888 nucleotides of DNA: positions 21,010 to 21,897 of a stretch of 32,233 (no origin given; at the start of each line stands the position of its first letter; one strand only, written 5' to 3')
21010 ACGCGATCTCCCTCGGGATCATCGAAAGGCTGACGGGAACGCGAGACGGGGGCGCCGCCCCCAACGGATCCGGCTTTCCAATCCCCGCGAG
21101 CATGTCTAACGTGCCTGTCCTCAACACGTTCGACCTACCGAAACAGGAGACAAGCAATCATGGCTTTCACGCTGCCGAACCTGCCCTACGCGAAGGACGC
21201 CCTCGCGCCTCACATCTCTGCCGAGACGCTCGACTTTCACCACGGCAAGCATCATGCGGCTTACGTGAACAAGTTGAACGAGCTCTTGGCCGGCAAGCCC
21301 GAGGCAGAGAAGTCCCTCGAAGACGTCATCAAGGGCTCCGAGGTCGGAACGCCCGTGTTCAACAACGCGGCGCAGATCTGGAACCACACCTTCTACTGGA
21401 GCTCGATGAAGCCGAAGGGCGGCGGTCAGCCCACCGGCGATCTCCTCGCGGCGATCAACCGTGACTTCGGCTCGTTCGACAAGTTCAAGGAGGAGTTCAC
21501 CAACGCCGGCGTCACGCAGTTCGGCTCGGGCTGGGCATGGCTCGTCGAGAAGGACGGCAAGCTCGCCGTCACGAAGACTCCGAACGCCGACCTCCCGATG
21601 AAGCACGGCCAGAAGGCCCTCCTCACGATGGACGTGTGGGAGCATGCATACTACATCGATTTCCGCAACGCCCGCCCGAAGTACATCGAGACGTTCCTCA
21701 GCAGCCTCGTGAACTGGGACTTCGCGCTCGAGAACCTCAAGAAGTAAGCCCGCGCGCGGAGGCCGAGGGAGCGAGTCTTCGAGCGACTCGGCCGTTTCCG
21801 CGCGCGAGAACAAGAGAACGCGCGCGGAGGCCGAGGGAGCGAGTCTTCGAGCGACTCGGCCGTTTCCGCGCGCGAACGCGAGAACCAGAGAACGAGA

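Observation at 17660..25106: Two paralogous ~1,100-aa VIT-vWA-TPR-DUF2135-like giants, convergent around sodB, that differ by a swapped cell-envelope module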

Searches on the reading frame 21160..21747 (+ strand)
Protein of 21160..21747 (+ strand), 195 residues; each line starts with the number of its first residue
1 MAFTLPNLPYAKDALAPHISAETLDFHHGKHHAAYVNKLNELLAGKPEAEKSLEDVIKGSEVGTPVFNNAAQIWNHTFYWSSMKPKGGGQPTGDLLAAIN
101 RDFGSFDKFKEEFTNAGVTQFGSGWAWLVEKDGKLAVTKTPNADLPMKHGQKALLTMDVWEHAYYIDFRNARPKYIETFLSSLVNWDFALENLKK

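Call 6: search_protein_families(library=pfam, proteins=[window:21160-21747:+], max_evalue=0.1)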
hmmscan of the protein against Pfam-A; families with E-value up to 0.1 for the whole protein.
window:21160-21747:+ (195 aa): 2 families
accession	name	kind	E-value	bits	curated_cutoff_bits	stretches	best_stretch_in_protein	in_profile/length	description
PF02777.23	Sod_Fe_C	-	1e-38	131.9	20.9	1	91-190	1-100/102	Iron/manganese superoxide dismutases, C-terminal domain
PF00081.27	Sod_Fe_N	-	4e-31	107.8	27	1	3-83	2-81/82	Iron/manganese superoxide dismutases, alpha-hairpin domain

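Call 7: search_protein_families(library=ncbifam, proteins=[window:21160-21747:+], max_evalue=0.1)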
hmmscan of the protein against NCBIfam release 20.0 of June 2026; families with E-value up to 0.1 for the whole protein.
window:21160-21747:+ (195 aa): 3 families
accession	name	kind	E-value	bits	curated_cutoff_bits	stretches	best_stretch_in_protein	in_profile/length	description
NF007832.0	PRK10543.1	equivalog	1.4e-82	276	348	1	1-194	1-192/193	superoxide dismutase [Fe]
NF008177.0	PRK10925.1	equivalog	2.6e-53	180.9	363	1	1-191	1-200/206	superoxide dismutase [Mn]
NF041312.1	Superox_dis_Halo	equivalog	1.1e-38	133.2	300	1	5-192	2-187/196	superoxide dismutase [Mn]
